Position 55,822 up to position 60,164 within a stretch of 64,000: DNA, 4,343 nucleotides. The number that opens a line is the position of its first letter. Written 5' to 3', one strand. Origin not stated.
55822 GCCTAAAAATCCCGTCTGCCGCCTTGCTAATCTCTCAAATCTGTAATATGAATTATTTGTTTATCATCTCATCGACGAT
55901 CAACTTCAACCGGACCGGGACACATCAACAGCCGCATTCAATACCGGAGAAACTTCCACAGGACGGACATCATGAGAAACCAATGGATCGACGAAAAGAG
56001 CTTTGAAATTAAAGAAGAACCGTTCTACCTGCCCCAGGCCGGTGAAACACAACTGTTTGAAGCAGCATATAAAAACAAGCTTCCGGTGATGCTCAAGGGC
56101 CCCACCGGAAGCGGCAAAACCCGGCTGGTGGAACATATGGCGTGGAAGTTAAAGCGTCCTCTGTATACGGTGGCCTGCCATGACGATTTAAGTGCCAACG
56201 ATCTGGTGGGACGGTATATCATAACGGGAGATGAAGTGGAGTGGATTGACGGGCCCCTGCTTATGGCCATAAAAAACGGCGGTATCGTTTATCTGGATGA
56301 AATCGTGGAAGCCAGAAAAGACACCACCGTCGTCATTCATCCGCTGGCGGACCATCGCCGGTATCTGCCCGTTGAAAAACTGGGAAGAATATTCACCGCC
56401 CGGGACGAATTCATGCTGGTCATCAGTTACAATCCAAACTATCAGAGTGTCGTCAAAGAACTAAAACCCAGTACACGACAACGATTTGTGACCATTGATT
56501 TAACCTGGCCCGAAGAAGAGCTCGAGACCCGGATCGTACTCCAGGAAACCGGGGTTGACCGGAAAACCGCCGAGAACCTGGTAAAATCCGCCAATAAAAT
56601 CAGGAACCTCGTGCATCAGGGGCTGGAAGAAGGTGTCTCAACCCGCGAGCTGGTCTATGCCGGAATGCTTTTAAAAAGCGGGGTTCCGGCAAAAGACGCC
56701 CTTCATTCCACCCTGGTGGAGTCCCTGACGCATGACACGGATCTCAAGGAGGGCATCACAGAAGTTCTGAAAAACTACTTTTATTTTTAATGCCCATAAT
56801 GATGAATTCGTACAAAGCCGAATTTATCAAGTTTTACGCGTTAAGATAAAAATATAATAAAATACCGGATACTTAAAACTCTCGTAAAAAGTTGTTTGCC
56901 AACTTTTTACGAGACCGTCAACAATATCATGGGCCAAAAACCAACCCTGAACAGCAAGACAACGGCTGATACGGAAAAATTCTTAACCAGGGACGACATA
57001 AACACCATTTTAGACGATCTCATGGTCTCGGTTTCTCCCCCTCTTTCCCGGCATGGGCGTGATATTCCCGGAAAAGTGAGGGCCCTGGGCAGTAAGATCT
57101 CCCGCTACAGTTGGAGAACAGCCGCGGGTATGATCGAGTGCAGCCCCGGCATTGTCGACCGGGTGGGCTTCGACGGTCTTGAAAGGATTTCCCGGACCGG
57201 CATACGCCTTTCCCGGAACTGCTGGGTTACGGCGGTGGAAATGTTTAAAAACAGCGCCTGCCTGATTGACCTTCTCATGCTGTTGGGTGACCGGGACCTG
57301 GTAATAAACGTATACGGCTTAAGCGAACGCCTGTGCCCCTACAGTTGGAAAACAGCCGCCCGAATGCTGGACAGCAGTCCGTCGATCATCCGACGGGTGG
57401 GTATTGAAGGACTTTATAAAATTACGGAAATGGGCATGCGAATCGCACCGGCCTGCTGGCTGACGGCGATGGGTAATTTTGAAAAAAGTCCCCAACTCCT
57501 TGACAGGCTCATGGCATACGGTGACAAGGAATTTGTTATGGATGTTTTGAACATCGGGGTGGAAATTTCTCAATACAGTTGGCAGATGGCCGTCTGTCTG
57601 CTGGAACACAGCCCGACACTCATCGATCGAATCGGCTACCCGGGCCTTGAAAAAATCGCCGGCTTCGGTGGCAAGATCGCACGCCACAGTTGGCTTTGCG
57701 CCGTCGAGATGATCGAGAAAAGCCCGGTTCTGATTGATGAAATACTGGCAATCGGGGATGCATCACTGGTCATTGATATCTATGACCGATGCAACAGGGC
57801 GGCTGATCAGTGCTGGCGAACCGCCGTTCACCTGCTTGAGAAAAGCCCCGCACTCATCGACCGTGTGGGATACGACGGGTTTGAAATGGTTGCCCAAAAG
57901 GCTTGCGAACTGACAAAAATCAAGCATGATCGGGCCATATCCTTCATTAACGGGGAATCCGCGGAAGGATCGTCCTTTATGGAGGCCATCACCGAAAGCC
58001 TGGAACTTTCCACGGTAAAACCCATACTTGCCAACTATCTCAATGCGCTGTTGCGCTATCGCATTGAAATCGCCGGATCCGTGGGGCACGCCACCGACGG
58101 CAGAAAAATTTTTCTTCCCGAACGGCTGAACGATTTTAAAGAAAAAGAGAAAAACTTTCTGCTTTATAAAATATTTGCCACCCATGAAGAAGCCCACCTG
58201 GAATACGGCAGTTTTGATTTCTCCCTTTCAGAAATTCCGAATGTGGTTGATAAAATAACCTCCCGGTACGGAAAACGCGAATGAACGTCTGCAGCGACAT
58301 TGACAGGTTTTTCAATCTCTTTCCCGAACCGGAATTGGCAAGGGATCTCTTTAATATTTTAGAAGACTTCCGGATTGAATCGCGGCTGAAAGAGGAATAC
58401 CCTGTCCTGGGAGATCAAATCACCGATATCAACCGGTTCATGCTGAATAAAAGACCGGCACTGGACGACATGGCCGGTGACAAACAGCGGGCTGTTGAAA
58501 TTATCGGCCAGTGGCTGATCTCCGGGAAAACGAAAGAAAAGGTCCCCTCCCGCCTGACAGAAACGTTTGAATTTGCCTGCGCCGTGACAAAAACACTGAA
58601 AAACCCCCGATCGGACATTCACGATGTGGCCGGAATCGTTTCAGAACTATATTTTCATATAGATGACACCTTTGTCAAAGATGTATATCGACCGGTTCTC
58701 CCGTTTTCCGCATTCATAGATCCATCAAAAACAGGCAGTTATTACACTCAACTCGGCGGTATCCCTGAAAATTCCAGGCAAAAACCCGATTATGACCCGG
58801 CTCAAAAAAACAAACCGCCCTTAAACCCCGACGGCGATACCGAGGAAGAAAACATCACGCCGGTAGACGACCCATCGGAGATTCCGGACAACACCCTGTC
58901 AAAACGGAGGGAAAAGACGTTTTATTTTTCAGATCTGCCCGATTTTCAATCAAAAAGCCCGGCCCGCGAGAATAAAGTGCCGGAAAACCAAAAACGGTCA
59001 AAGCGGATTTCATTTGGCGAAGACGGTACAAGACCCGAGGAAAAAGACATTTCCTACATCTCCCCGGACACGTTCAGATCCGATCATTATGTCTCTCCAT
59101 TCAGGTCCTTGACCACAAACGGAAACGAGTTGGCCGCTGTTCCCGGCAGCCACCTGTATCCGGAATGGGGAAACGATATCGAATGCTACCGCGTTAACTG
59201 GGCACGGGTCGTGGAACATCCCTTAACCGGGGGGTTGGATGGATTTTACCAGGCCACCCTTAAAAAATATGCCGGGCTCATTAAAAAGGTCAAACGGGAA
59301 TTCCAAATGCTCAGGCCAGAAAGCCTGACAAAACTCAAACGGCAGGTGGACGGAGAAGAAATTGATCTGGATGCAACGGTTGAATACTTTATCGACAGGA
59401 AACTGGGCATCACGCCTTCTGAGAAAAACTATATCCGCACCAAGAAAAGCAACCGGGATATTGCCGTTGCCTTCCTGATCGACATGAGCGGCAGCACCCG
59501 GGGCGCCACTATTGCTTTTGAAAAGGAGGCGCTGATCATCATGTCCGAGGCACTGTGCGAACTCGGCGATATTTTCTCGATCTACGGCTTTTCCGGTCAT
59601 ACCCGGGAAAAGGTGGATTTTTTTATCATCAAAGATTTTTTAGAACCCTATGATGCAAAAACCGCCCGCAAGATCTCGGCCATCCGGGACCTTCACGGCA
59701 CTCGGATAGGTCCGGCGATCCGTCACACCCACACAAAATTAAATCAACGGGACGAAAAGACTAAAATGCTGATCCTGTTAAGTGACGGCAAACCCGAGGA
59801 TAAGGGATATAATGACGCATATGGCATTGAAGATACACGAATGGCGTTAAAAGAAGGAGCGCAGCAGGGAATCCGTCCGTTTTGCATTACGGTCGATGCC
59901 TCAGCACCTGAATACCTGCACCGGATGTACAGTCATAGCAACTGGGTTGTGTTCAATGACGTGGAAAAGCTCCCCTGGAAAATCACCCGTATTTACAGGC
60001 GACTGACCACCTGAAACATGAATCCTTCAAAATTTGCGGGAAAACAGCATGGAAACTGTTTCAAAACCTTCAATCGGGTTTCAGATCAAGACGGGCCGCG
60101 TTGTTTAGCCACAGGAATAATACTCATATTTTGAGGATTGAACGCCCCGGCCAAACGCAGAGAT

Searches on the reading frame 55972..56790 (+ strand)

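Call 46: search_protein_families(library=pfam, proteins=[window:55972-56790:+], max_evalue=0.001)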
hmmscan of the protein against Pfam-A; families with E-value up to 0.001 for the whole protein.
window:55972-56790:+ (272 aa): 6 families
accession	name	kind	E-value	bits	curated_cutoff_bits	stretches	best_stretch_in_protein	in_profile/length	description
PF07728.20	AAA_5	-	8.9e-33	113.7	22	1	38-172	1-139/139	AAA domain (dynein-related subfamily)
PF08406.16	CbbQ_C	-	2.8e-27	95.2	20.6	1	185-267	1-83/85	CbbQ/NirQ/NorQ C-terminal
PF12774.13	AAA_6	-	5.2e-05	22.8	25.2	0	31-77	27-73/327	Hydrolytic ATP binding site of dynein motor region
PF00004.35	AAA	-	0.00016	22.6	21.2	1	39-111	1-66/131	ATPase family associated with various cellular activities (AAA)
PF07726.17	AAA_3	-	0.00045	20.6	27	1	39-173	2-130/131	ATPase family associated with various cellular activities (AAA)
PF00158.32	Sigma54_activat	-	0.00052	20.2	20.2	0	28-162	14-150/168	Sigma-54 interaction domain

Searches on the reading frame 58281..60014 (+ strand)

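Call 46: search_protein_families(library=pfam, proteins=[window:58281-60014:+], max_evalue=0.001)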
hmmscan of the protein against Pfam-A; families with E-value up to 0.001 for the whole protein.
window:58281-60014:+ (577 aa): 3 families
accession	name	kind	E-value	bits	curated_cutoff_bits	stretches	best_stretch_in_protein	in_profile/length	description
PF00092.34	VWA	-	2e-09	38.3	23.8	1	396-558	2-160/174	von Willebrand factor type A domain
PF11775.14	CobT_C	-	8.9e-06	25.9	21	0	477-508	119-150/220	Cobalamin biosynthesis protein CobT VWA domain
PF13519.12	VWA_2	-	1.1e-05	26.4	27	1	396-504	1-107/107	von Willebrand factor type A domain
